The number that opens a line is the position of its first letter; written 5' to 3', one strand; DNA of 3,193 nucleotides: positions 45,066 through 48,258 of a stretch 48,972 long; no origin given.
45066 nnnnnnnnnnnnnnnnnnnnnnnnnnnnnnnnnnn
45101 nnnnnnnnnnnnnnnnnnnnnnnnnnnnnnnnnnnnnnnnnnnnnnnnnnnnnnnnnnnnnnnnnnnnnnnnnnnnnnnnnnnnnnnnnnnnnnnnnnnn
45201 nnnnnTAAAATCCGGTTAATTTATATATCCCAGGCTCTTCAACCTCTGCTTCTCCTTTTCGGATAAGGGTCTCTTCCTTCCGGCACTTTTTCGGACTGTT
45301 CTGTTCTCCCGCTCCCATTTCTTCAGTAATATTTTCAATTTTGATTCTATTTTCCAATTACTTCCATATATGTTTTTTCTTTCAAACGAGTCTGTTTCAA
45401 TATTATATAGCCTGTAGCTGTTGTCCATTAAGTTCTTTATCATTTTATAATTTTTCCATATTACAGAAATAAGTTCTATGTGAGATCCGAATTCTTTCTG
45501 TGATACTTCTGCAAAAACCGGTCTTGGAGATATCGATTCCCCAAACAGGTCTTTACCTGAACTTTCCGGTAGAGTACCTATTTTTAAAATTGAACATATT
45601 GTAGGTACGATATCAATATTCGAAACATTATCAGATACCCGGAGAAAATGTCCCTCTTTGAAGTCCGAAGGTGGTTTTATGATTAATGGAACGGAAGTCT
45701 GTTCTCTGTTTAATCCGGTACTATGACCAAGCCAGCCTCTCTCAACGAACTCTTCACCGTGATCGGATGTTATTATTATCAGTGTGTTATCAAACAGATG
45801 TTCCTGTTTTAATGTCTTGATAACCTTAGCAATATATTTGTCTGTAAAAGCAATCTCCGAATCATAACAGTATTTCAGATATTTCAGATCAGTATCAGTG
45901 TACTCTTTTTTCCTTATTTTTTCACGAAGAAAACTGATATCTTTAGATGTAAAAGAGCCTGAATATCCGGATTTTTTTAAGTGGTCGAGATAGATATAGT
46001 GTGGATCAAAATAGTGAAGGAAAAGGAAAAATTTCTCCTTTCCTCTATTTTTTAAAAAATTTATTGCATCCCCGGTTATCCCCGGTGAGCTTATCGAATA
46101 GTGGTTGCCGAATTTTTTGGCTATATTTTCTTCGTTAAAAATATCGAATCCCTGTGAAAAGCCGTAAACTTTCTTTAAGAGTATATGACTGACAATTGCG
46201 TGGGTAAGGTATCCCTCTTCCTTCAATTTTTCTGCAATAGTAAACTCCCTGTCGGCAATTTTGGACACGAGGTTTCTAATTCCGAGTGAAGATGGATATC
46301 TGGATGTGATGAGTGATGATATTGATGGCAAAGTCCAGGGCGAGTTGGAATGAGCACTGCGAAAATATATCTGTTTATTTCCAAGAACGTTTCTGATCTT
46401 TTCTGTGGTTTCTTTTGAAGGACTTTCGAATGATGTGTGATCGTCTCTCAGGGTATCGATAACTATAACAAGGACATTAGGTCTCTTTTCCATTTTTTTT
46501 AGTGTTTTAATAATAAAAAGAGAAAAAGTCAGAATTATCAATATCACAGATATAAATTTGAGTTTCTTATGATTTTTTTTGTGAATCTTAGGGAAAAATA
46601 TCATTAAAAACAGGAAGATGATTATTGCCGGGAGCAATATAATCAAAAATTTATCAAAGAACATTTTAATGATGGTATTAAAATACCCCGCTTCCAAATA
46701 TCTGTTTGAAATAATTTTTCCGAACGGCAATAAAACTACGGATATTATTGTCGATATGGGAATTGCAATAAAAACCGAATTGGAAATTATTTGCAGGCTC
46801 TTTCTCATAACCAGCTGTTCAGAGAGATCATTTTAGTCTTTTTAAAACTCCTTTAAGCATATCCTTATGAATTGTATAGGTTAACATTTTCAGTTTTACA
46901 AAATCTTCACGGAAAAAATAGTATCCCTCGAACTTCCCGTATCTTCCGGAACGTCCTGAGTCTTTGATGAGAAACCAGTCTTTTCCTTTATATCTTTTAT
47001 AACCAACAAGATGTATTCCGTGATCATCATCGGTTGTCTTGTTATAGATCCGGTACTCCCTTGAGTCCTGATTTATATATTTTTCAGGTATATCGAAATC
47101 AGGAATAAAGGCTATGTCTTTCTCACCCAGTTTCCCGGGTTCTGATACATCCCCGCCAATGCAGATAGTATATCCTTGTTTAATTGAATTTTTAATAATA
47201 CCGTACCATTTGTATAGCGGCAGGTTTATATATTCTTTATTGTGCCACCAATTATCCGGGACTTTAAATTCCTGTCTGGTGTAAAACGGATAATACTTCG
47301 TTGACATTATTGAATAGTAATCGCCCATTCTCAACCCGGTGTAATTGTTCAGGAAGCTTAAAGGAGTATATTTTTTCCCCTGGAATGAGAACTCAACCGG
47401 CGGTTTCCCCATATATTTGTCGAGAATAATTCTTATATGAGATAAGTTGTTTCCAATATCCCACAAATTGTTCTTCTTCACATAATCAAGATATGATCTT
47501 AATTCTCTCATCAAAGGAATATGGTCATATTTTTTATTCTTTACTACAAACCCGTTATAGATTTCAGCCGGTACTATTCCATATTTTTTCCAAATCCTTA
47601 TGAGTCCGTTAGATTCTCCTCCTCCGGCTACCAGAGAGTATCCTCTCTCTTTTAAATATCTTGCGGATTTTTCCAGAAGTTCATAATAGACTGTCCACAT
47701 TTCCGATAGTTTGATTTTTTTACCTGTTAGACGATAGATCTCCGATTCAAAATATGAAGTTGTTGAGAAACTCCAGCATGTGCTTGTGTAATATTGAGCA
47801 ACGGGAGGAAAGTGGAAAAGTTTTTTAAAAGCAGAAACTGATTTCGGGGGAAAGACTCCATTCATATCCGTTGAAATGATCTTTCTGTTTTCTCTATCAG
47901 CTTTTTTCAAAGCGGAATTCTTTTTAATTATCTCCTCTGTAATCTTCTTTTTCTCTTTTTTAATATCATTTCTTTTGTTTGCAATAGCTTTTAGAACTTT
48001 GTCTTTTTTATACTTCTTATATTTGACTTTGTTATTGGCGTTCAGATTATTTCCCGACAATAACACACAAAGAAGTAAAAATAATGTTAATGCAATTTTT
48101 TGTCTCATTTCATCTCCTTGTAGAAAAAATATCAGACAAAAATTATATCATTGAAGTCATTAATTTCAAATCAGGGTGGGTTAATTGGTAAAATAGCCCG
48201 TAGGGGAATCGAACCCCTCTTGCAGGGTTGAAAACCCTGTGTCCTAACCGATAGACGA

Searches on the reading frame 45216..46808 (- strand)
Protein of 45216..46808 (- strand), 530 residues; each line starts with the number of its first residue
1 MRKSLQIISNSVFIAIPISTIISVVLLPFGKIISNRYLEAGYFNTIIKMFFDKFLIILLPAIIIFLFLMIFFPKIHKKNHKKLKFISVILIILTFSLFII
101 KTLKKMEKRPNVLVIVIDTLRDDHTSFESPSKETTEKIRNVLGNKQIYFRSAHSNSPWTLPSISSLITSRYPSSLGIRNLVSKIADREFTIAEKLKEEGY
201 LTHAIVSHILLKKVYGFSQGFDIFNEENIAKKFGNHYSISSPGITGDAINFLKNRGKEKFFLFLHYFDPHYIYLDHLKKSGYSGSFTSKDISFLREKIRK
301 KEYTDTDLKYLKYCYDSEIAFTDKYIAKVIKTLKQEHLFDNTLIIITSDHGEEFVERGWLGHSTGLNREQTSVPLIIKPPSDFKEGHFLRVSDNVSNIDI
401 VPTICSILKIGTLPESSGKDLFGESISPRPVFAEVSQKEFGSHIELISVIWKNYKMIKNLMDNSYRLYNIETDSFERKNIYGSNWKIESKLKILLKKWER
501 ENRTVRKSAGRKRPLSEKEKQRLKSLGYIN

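Call 7: search_protein_families(library=pfam, proteins=[window:45216-46808:-], max_evalue=0.001)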
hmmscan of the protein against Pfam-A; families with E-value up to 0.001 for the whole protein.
window:45216-46808:- (530 aa): 4 families
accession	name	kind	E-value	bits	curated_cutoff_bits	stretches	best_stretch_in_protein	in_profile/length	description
PF00884.28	Sulfatase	-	6.6e-40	137.7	25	1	110-408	1-299/301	Sulfatase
PF01663.27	Phosphodiest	-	7.3e-09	36.1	23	1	318-355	187-224/342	Type I phosphodiesterase / nucleotide pyrophosphatase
PF16347.10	SGSH_C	-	1.4e-05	25.7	29.3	1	368-493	13-146/154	N-sulphoglucosamine sulphohydrolase, C-terminal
PF02995.22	DUF229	-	3.5e-05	23.1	25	1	320-355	311-346/496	Protein of unknown function (DUF229)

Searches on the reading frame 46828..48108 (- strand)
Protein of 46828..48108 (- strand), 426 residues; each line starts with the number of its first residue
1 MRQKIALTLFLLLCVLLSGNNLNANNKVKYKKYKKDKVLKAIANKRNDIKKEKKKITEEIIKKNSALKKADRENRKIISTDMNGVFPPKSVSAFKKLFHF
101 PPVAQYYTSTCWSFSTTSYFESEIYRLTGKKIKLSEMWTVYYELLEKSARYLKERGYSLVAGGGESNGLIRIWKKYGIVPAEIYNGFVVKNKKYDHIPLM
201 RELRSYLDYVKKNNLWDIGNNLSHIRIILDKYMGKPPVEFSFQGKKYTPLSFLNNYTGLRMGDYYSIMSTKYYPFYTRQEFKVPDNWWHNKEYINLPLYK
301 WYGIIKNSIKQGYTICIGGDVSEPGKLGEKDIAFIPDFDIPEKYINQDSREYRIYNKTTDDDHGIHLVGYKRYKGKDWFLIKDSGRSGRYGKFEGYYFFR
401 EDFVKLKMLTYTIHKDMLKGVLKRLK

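Call 8: search_protein_families(library=pfam, proteins=[window:46828-48108:-], max_evalue=0.001)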
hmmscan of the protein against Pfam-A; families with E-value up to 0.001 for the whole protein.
window:46828-48108:- (426 aa): 2 families
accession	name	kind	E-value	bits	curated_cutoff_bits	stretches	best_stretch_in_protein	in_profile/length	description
PF03051.21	Peptidase_C1_2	-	7.5e-07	28.7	22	1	162-416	135-414/438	Peptidase C1-like family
PF00112.29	Peptidase_C1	-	0.00031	21.3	20.7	0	108-137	23-53/220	Papain family cysteine protease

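Call 94: find_encoding_contigs(protein=window:46828-48108:-, flank=10000, max_places=2)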
Protein window:46828-48108:- (426 aa): no gene with exactly this product is on record in the collection.
